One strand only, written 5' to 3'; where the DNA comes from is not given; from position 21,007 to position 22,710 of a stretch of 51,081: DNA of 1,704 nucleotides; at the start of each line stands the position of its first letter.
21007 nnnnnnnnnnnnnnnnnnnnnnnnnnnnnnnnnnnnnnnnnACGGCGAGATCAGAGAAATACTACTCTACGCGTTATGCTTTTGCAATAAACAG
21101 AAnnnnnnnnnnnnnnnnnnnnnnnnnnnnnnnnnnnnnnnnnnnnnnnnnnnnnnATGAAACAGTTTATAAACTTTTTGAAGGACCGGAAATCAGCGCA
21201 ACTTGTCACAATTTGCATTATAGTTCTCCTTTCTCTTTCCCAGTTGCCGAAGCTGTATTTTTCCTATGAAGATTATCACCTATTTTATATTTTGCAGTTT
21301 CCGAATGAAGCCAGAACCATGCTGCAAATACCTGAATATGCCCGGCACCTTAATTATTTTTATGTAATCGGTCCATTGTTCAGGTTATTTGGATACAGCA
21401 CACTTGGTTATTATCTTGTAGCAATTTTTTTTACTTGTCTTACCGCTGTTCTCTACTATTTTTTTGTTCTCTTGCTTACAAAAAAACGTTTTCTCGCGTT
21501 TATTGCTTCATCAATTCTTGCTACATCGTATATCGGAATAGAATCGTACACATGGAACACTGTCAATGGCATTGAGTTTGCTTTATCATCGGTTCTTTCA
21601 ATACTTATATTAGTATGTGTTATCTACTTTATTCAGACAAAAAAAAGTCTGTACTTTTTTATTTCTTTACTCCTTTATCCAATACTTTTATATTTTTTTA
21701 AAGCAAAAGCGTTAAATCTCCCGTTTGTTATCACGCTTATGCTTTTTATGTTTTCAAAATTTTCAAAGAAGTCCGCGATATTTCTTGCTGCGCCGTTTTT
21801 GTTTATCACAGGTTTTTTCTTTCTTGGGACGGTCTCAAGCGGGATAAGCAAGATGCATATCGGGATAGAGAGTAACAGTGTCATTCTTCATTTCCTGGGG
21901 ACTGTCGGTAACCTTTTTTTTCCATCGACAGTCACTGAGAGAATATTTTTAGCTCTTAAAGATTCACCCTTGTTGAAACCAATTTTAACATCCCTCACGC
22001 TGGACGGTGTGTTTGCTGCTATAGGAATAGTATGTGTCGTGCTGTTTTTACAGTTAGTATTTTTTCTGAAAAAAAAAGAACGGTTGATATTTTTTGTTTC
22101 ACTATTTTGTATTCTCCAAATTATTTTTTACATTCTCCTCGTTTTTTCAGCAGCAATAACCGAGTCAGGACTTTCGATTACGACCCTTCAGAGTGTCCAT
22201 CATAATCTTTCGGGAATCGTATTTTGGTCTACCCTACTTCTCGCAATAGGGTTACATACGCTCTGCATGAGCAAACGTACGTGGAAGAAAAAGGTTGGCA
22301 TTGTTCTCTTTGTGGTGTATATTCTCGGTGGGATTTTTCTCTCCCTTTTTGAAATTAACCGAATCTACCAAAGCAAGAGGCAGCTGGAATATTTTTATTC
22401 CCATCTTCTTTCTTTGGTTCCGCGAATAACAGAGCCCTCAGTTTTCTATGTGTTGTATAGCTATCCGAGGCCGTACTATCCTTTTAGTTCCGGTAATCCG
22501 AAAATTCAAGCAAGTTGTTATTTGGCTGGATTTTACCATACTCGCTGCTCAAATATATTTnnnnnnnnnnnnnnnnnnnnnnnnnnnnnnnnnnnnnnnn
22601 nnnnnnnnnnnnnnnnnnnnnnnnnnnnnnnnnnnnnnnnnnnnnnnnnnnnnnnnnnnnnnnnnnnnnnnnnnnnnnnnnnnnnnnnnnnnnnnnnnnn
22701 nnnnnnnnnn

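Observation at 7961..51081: Hyper-expanded locus of polytopic GT-C-type envelope glycosylation proteins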

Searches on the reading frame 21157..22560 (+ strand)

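Call 68: search_protein_families(library=pfam, proteins=[window:21157-22560:+], max_evalue=5)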
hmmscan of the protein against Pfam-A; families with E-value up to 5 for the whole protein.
window:21157-22560:+ (468 aa): 1 family
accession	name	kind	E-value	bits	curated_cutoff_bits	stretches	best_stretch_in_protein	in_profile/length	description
PF12628.13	Inhibitor_I71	-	0.2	12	22.1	1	425-450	142-167/173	Falstatin, cysteine peptidase inhibitor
